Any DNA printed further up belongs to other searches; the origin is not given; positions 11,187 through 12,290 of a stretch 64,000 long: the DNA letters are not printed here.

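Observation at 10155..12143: Glycolipid synthase (UgtP/MGDG-synthase-type GT28) fused to a PHP-family phosphoesterase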

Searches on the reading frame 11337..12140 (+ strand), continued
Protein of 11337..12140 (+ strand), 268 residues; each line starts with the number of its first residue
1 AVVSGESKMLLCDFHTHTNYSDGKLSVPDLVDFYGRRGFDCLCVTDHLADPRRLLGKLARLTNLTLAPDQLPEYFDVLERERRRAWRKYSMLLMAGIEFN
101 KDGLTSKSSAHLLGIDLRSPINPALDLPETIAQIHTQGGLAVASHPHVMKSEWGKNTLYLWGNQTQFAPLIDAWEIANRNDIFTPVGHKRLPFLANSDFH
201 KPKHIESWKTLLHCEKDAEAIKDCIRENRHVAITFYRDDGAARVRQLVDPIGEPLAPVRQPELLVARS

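Call 51: search_protein_families(library=pfam, proteins=[L113:3023-4255:+, L092:6632-7930:+, L106:13837-14859:+, L159:673-1605:-, L113:4330-6183:+, L004:7871-9436:+, L123:15524-16285:+, L138:11920-13050:+, L131:4430-5152:+, L138:5694-6128:+], max_evalue=0.00001)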
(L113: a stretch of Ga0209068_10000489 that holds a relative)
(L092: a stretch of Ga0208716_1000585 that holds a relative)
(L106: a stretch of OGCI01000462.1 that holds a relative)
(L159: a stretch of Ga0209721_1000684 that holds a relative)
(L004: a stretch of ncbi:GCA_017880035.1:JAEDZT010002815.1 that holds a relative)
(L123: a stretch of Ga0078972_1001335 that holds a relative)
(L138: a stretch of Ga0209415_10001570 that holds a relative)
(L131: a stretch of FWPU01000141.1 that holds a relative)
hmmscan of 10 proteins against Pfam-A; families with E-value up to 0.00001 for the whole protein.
L113:3023-4255:+ (411 aa): 4 families
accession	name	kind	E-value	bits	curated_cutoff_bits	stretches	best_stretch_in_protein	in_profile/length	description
PF13506.12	Glyco_transf_21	-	6.8e-46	156.3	21.7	1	103-275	2-173/174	Glycosyl transferase family 21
PF13641.12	Glyco_tranf_2_3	-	1.4e-14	55.1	27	1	66-275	20-228/230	Glycosyltransferase like family 2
PF13632.12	Glyco_trans_2_3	-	2.9e-11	44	27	1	135-315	1-187/198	Glycosyl transferase family group 2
PF00535.33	Glycos_transf_2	-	1.9e-07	31.6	23.3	1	64-221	15-167/168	Glycosyl transferase family 2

L092:6632-7930:+ (433 aa): 1 family
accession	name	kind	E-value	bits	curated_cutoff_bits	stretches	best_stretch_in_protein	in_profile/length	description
PF00232.24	Glyco_hydro_1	-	1.6e-81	274.5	22.6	1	13-422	8-450/453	Glycosyl hydrolase family 1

L106:13837-14859:+ (341 aa): 2 families
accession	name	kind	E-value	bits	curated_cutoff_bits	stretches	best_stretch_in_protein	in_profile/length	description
PF12849.12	PBP_like_2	-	4e-39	135.4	27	1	30-286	5-265/267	PBP superfamily domain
PF12727.12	PBP_like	-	1.2e-12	47.8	27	1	57-284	6-192/193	PBP superfamily domain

L159:673-1605:- (310 aa): 1 family
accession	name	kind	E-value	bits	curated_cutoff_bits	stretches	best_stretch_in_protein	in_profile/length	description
PF00528.27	BPD_transp_1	-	1.8e-17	64.1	26.4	1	96-306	1-180/184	Binding-protein-dependent transport system inner membrane component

L113:4330-6183:+ (618 aa): 3 families
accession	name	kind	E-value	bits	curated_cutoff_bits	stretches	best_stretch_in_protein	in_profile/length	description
PF13444.12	Acetyltransf_5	-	3.3e-23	82.7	22.4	1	351-452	1-102/102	Acetyltransferase (GNAT) domain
PF19576.4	Acyltransf_2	-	5.3e-15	55.5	27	1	65-275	53-259/266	Acyltransferase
PF01553.26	Acyltransferase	-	4e-06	27.1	23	1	82-207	10-131/132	Acyltransferase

L004:7871-9436:+ (522 aa): 2 families
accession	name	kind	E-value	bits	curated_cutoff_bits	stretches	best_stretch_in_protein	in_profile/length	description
PF00245.25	Alk_phosphatase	-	9.7e-71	239.3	24.4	1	43-487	2-421/423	Alkaline phosphatase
PF01676.23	Metalloenzyme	-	1.5e-07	31.7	24.3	1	256-332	129-203/252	Metalloenzyme superfamily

L123:15524-16285:+ (254 aa): 6 families
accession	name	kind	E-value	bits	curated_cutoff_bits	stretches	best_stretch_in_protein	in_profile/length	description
PF00005.33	ABC_tran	-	1.9e-31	109.9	25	1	23-179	1-137/137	ABC transporter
PF13304.12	AAA_21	-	1.4e-12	48.7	27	0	35-59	1-25/304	AAA domain, putative AbiEii toxin, Type IV TA system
PF02463.25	SMC_N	-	6e-10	39.3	40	1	19-215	9-205/220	RecF/RecN/SMC N terminal domain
PF13476.12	AAA_23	-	1.4e-06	29.6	27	1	10-55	4-41/201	AAA domain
PF13401.12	AAA_22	-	4.8e-06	27.4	27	0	32-192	4-104/130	AAA domain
PF13175.12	AAA_15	-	6.1e-06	26.5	32.1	0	19-58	10-48/374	AAA ATPase domain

L138:11920-13050:+ (377 aa): 1 family
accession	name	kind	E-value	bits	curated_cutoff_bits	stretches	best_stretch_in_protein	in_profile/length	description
PF03706.18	LPG_synthase_TM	-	2.1e-31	109.9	33.4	1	36-332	10-301/302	Lysylphosphatidylglycerol synthase TM region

L131:4430-5152:+ (241 aa): 2 families
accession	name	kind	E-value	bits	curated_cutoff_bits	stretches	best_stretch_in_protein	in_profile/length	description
PF12850.12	Metallophos_2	-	4.6e-29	101.9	27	1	1-199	1-153/154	Calcineurin-like phosphoesterase superfamily domain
PF00149.33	Metallophos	-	2e-15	58.2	21.5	1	1-164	1-191/191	Calcineurin-like phosphoesterase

L138:5694-6128:+ (145 aa): 1 family
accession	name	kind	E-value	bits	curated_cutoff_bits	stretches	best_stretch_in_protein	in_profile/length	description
PF06146.17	PsiE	-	3.1e-10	40.7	23.9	1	13-120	4-113/122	Phosphate-starvation-inducible E family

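Call 52: search_protein_families(library=ncbifam, proteins=[L113:3023-4255:+, L092:6632-7930:+, L106:13837-14859:+, L113:4330-6183:+, L138:11920-13050:+], max_evalue=0.00001)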
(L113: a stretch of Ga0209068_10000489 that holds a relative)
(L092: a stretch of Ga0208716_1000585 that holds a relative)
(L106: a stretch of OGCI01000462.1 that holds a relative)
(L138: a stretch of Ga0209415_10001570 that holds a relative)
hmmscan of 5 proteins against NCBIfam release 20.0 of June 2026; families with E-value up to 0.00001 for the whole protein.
L113:3023-4255:+ (411 aa): 4 families
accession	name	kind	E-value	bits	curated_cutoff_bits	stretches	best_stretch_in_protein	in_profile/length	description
TIGR03472.1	HpnI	equivalog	1.6e-75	254.3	310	1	8-388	9-371/373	bacteriohopanetetrol glucosamine biosynthesis glycosyltransferase HpnI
TIGR03469.1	HpnB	hypoth_equivalog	6.3e-10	38.6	379.25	1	22-251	19-256/386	hopene-associated glycosyltransferase HpnB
TIGR03937.1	PgaC_IcaA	equivalog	2.9e-08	33.1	422.3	1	8-237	13-229/407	poly-beta-1,6-N-acetyl-D-glucosamine synthase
TIGR03111.1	glyc2_xrt_Gpos1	hypoth_equivalog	1.5e-06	27.3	363.95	1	6-163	12-163/439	TIGR03111 family XrtG-associated glycosyltransferase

L092:6632-7930:+ (433 aa): 8 families
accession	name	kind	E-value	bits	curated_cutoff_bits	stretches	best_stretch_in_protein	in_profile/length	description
TIGR03356.1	BGL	equivalog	2.7e-90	303.3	478.5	1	13-416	4-427/427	GH1 family beta-glucosidase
NF041004.1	Beta_gal_BgaS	equivalog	9.3e-57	192.6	475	1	89-422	124-464/479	beta-galactosidase BgaS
NF010036.0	PRK13511.1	subfamily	2.3e-53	181.5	610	2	13-254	8-253/469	6-phospho-beta-galactosidase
TIGR01233.1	lacG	equivalog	8.9e-44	150.1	561.2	2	13-250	7-247/472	6-phospho-beta-galactosidase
NF007356.0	PRK09852.1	subfamily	8.2e-22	77.5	623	1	52-237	68-256/474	6-phospho-beta-glucosidase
NF007154.0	PRK09589.1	subfamily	1.6e-21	76.6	624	1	54-163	66-178/476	6-phospho-beta-glucosidase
NF007158.0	PRK09593.1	subfamily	9.4e-20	70.7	639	1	55-172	73-193/478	6-phospho-beta-glucosidase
NF011589.0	PRK15014.1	subfamily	2.4e-14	53.5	686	1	51-163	65-180/477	6-phospho-beta-glucosidase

L106:13837-14859:+ (341 aa): 3 families
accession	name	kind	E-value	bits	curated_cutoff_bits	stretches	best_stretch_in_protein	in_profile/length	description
TIGR02136.1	ptsS_2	subfamily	5.3e-95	318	206.6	1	12-300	11-295/295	phosphate ABC transporter substrate-binding protein PstS family protein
TIGR00975.1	3a0107s03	equivalog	9.1e-18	64.4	205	1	36-252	2-227/315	phosphate ABC transporter substrate-binding protein PstS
TIGR04505.1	PtsS_plasma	equivalog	5e-06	26.2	175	0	172-285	214-332/334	phosphate ABC transporter substrate-binding protein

L113:4330-6183:+ (618 aa): 5 families
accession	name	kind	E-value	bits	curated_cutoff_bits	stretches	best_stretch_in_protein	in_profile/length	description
NF052615.1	orn_lipid_OlsF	equivalog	2.9e-119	399.2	620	1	23-594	20-569/570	bifunctional ornithine lipid synthase OlsF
NF053696.1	GlyAclTfGlsBBct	equivalog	1.6e-38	132.5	300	1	329-590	27-297/303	glycine N(alpha)-acyltransferase GlsB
NF053697.1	LyGlyAclTfGlsABct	equivalog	1.6e-26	93.1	260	1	33-273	27-265/267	lyso-glycine lipid O-acyltransferase GlsA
NF052554.1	OrAlActfOlsBRHOCB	equivalog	3e-15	56.7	350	1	366-594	46-254/256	L-ornithine N(alpha)-acyltransferase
NF052555.1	OrAlActfOlsBBRUA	equivalog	4.8e-10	39.4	320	1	361-597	56-273/278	l-ornithine N(alpha)-acyltransferase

L138:11920-13050:+ (377 aa): 2 families
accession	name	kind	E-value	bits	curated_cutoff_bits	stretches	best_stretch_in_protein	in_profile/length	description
TIGR00374.1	TIGR00374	subfamily_domain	2.3e-22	79.8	43.2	1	39-346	11-319/323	flippase-like domain-containing protein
NF053789.1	GlcN_PG_flip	equivalog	4.5e-20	72.2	320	1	25-347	3-324/327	glucosaminyl phosphatidylglycerol flippase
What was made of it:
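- The best model for the partner GT21 is HpnI (254 bits, call 52).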

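Call 61: find_homologous_proteins(query=P0147, max_evalue=1e-20)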
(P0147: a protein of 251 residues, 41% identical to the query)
Query P0147 (251 aa): 2721 proteins with E <= 1e-20 among 3060 candidates; the best 120 are listed.
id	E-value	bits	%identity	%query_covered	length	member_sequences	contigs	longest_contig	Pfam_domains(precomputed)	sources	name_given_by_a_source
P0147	7.0e-169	578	100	100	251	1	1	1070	PF02811.27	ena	-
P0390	4.1e-131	454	77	98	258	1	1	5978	PF02811.27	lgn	-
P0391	8.8e-129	446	78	98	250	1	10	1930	PF02811.27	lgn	-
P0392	3.7e-121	421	79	91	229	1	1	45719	PF02811.27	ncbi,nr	ncbi:MAG: phosphotransferase [Candidatus Nealsonbacteria bacterium]|nr:phosphotransferase [Candidatu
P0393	1.3e-119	416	72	98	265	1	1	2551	PF02811.27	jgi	jgi:predicted metal-dependent phosphoesterase TrpH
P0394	2.1e-108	380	68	93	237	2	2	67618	PF02811.27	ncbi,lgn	-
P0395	1.6e-107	377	68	93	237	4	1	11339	PF02811.27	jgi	-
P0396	2.3e-105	370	66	93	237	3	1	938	PF02811.27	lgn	-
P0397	2.6e-103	363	64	92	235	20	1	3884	PF02811.27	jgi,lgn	-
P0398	2.9e-101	356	63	94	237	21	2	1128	PF02811.27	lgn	-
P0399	5.9e-101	355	65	93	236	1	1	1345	PF02811.27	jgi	jgi:hypothetical protein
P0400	1.9e-100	354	65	93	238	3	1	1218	PF02811.27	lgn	-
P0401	3.3e-100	353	65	92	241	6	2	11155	PF02811.27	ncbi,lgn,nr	ncbi:MAG: phosphotransferase [Euryarchaeota archaeon]|nr:phosphotransferase [Euryarchaeota archaeon]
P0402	3.4e-100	353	65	93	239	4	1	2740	PF02811.27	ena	-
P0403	4.1e-100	352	64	93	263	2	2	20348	-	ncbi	-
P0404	3.8e-99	349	66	95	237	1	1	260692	PF02811.27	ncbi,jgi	ncbi:MAG: PHP domain-containing protein [Candidatus Helarchaeota archaeon]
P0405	3.6e-98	346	64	93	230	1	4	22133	PF02811.27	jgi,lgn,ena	-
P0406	8.6e-98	345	64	92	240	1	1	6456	PF02811.27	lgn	-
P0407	1.1e-97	344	62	92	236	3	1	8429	PF02811.27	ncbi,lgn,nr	ncbi:MAG: phosphotransferase [Candidatus Latescibacteria bacterium]|nr:phosphotransferase [Candidatu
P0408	2.1e-97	344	61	93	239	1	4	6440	PF02811.27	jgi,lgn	jgi:hypothetical protein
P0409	1.4e-96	341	61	95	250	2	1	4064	PF02811.27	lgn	-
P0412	9.0e-95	335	56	98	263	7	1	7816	PF02811.27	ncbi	ncbi:MAG: PHP domain-containing protein [Candidatus Cloacimonadia bacterium]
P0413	1.3e-94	334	62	93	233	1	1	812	PF02811.27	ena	-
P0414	3.5e-94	333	62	92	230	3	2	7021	PF02811.27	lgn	-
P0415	9.0e-94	332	62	93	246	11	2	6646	PF02811.27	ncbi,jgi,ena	-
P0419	1.2e-92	328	60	92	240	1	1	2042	PF02811.27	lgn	-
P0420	1.2e-92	328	61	94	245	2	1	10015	PF02811.27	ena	-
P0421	2.0e-92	327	63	92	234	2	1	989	PF02811.27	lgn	-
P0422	2.7e-92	327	60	94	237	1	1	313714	PF02811.27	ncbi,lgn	-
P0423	3.8e-92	326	61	94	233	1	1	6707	PF02811.27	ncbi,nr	ncbi:MAG: phosphotransferase [PVC group bacterium]|nr:phosphotransferase [PVC group bacterium]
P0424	9.0e-92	325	61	93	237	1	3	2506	PF02811.27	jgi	jgi:predicted metal-dependent phosphoesterase TrpH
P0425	2.4e-91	324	59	93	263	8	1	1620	PF02811.27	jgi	jgi:predicted metal-dependent phosphoesterase TrpH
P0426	2.4e-91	324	59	92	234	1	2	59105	PF02811.27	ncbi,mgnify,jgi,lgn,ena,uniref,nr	ncbi:phosphotransferase [candidate division WOR-3 bacterium JGI_Cruoil_03_44_89]|mgnify:CR=1 FL=1|un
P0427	3.2e-91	323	61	92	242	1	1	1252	PF02811.27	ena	-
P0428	3.6e-91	323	58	93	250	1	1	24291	PF02811.27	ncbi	-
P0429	4.2e-91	323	60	92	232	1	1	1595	PF02811.27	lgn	-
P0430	4.4e-91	323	60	93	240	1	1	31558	PF02811.27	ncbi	-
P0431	8.3e-91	322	60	93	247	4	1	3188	PF02811.27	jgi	jgi:predicted metal-dependent phosphoesterase TrpH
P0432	1.1e-90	322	59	91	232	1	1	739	PF02811.27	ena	-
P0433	1.4e-90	321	61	93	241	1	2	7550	PF02811.27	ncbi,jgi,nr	ncbi:MAG: phosphotransferase [Candidatus Omnitrophica bacterium]|nr:phosphotransferase [Candidatus O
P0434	1.7e-90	321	61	92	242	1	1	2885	PF02811.27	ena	-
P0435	3.3e-90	320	61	93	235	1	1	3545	PF02811.27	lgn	-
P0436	4.2e-90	320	59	91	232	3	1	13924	PF02811.27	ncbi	-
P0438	8.8e-90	319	59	92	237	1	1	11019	PF02811.27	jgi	-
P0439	2.1e-89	317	59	93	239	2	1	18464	PF02811.27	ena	-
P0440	2.3e-89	317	60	92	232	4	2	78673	PF02811.27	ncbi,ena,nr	ncbi:phosphotransferase [candidate division WOR-3 bacterium]|nr:phosphotransferase [candidate divisi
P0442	2.5e-89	317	58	93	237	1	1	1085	PF02811.27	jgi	jgi:predicted metal-dependent phosphoesterase TrpH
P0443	2.8e-89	317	58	93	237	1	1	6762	PF02811.27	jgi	jgi:predicted metal-dependent phosphoesterase TrpH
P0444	2.8e-89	317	60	91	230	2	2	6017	PF02811.27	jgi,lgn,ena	-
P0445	4.4e-89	316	62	92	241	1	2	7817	PF02811.27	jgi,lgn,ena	-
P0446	4.5e-89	316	58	92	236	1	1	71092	PF02811.27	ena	-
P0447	7.1e-89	316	59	93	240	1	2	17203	PF02811.27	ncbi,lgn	-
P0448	1.1e-88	315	58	96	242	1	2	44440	PF02811.27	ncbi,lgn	-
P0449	1.4e-88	315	61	92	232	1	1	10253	PF02811.27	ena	-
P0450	1.6e-88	314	59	92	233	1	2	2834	PF02811.27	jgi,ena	-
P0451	2.5e-88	314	57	93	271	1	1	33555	PF02811.27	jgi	jgi:predicted metal-dependent phosphoesterase TrpH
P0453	2.8e-88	314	59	93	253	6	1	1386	PF02811.27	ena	-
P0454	3.3e-88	313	57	93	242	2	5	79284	PF02811.27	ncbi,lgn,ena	ncbi:MAG: PHP domain-containing protein [Candidatus Omnitrophota bacterium]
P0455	4.0e-88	313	59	92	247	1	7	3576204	PF02811.27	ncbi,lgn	ncbi:MAG: phosphotransferase [Candidatus Freyarchaeum deiterrae]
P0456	4.3e-88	313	60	92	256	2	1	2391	PF02811.27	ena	-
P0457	6.0e-88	313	59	92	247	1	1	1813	PF02811.27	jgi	jgi:predicted metal-dependent phosphoesterase TrpH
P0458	6.9e-88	312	58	94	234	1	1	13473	PF02811.27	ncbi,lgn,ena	-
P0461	1.5e-87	311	59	92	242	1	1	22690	PF02811.27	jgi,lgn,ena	-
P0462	1.7e-87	311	60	93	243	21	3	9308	PF02811.27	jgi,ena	-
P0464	4.1e-87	310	58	94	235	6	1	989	PF02811.27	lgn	-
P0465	4.9e-87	310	56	94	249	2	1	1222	PF02811.27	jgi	jgi:predicted metal-dependent phosphoesterase TrpH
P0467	5.9e-87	309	59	93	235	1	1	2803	PF02811.27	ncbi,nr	ncbi:phosphotransferase [candidate division KSB1 bacterium]|nr:phosphotransferase [candidate divisio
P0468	7.2e-87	309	59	93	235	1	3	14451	PF02811.27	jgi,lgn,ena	-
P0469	1.3e-86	308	59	92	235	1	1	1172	PF02811.27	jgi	jgi:predicted metal-dependent phosphoesterase TrpH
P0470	1.6e-86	308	56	94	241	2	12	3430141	PF02811.27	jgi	jgi:predicted metal-dependent phosphoesterase TrpH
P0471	2.1e-86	307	57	92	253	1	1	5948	PF02811.27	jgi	-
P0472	3.4e-86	307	59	93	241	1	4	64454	PF02811.27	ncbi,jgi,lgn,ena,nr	ncbi:MAG TPA: phosphotransferase [Nanoarchaeota archaeon]|nr:phosphotransferase [Nanoarchaeota archa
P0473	7.8e-86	306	55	91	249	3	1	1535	PF02811.27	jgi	jgi:predicted metal-dependent phosphoesterase TrpH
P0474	8.1e-86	306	57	92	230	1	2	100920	PF02811.27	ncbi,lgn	-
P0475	1.1e-85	305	58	92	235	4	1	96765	PF02811.27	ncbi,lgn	-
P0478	1.9e-85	304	59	93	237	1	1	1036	PF02811.27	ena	-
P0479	2.0e-85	304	59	95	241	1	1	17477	PF02811.27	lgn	-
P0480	2.5e-85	304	58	94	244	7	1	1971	PF02811.27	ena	-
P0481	2.6e-85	304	56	93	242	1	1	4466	PF02811.27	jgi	jgi:predicted metal-dependent phosphoesterase TrpH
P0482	2.6e-85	304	55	92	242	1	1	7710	PF02811.27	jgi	jgi:predicted metal-dependent phosphoesterase TrpH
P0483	2.9e-85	304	58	93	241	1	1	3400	PF02811.27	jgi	-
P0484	4.8e-85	303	57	91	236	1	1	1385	PF02811.27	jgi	jgi:predicted metal-dependent phosphoesterase TrpH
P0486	1.1e-84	302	56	92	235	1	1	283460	PF02811.27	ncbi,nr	ncbi:MAG: phosphotransferase [Candidatus Omnitrophica bacterium]|nr:phosphotransferase [Candidatus O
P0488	1.3e-84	302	59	91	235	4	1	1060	PF02811.27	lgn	-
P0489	1.3e-84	302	56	92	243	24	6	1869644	PF02811.27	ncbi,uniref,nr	ncbi:phosphotransferase [Thermotoga maritima MSB8]|uniref:Polymerase/histidinol phosphatase N-termin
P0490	1.6e-84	301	58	92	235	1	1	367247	PF02811.27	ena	-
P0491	1.8e-84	301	58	95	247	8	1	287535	PF02811.27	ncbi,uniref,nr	ncbi:PHP domain-containing protein [Methermicoccus shengliensis]|uniref:PHP domain-containing protei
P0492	2.1e-84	301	57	91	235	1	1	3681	PF02811.27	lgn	-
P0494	2.6e-84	301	55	95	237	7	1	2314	PF02811.27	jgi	jgi:3',5'-nucleoside bisphosphate phosphatase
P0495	3.6e-84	300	57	92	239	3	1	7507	PF02811.27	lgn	-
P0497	4.8e-84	300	57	93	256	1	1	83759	PF02811.27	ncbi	-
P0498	4.8e-84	300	56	92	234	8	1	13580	PF02811.27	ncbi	ncbi:MAG: PHP domain-containing protein [Desulfomonilaceae bacterium]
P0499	4.9e-84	300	56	92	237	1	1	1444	PF02811.27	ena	-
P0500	6.0e-84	299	60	92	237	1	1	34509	PF02811.27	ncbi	-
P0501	6.9e-84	299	57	92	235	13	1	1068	PF02811.27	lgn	-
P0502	8.5e-84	299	59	93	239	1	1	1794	PF02811.27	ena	-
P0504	1.1e-83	299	57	94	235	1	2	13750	PF02811.27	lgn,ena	-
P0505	1.3e-83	298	58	91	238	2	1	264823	PF02811.27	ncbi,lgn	-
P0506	1.9e-83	298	57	91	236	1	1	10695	PF02811.27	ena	-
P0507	2.0e-83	298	55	93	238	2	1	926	PF02811.27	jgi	jgi:3',5'-nucleoside bisphosphate phosphatase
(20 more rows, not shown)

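Call 62: find_encoding_contigs(protein=P0489, flank=5000, max_places=1)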
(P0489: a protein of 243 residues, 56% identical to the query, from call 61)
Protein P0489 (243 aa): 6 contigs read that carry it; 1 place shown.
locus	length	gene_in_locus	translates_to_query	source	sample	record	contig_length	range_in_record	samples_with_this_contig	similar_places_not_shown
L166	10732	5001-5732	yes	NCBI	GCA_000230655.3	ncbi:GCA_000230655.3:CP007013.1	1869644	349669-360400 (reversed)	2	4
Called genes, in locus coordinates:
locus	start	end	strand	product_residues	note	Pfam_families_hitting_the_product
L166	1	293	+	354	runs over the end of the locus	PF00180:Iso_dh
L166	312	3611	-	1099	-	PF25596:CPSase_L_D1, PF02786:CPSase_L_D2, PF02787:CPSase_L_D3, PF25596:CPSase_L_D1, PF02222:ATP-grasp, PF02655:ATP-grasp_3, PF02786:CPSase_L_D2, PF07478:Dala_Dala_lig_C, +5 more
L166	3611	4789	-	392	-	PF00988:CPSase_sm_chain, PF00117:GATase, PF07722:Peptidase_C26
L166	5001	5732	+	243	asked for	PF02811:PHP (weak)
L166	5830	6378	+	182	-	PF00210:Ferritin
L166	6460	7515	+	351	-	PF01544:CorA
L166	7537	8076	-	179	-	-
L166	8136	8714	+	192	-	PF09997:DUF2238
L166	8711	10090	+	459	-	PF07690:MFS_1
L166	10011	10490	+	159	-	PF01613:Flavin_Reduct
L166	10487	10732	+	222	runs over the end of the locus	PF17746:SfsA_N, PF03749:SfsA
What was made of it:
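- Closest known: TM0559 of Thermotoga maritima. Different: TM0559 is stand-alone, has no assigned function, and has no GT or Pho neighbours (call 62).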

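Call 63: find_encoding_contigs(protein=P0491, flank=5000, max_places=1)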
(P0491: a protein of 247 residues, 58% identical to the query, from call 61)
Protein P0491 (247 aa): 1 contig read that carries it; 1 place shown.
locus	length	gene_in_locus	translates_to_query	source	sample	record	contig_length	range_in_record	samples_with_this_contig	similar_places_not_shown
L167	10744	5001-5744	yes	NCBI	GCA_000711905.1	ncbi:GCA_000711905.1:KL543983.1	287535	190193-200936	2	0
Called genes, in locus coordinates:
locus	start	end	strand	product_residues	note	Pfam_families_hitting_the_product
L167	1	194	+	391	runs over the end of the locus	PF00291:PALP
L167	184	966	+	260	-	PF00290:Trp_syntA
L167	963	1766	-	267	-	PF01996:F420_ligase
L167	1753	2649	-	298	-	PF02775:TPP_enzyme_C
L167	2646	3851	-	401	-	PF01855:POR_N, PF02780:Transketolase_C, PF17147:PFOR_II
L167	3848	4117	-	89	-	PF12797:Fer4_2 (weak), PF12837:Fer4_6 (weak), PF13237:Fer4_10, PF00037:Fer4 (weak), PF14697:Fer4_21, PF12838:Fer4_7, PF13187:Fer4_9 (weak), PF00037:Fer4, +6 more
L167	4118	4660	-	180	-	PF01558:POR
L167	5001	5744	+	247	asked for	PF02811:PHP (weak)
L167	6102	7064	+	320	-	PF01699:Na_Ca_ex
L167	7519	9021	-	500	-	PF12850:Metallophos_2 (faint), PF01336:tRNA_anti-codon, PF00149:Metallophos, PF04042:DNA_pol_E_B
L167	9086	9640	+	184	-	-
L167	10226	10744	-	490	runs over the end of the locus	PF05626:DUF790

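Call 64: find_encoding_contigs(protein=P0486, flank=5000, max_places=1)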
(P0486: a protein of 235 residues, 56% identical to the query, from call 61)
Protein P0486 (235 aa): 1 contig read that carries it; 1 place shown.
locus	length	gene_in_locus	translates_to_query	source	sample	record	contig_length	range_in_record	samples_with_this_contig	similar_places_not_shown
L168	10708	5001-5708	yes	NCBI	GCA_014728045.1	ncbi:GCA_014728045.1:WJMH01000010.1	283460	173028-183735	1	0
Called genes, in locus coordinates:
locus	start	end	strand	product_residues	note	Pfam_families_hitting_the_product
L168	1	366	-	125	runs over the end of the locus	PF07238:PilZ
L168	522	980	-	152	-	PF22091:DUF6941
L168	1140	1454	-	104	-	PF01910:Thiamine_BP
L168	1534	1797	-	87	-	-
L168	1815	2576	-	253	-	PF01925:TauE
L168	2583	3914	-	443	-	PF05170:AsmA (weak), PF05359:DUF748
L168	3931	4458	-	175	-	PF09835:DUF2062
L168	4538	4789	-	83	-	PF21344:Zn_ribbon_LysW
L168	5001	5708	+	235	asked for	PF02811:PHP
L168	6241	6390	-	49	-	-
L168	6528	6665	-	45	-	-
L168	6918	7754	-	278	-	PF01553:Acyltransferase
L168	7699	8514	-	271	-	PF13444:Acetyltransf_5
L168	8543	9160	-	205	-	-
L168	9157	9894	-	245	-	PF11249:DUF3047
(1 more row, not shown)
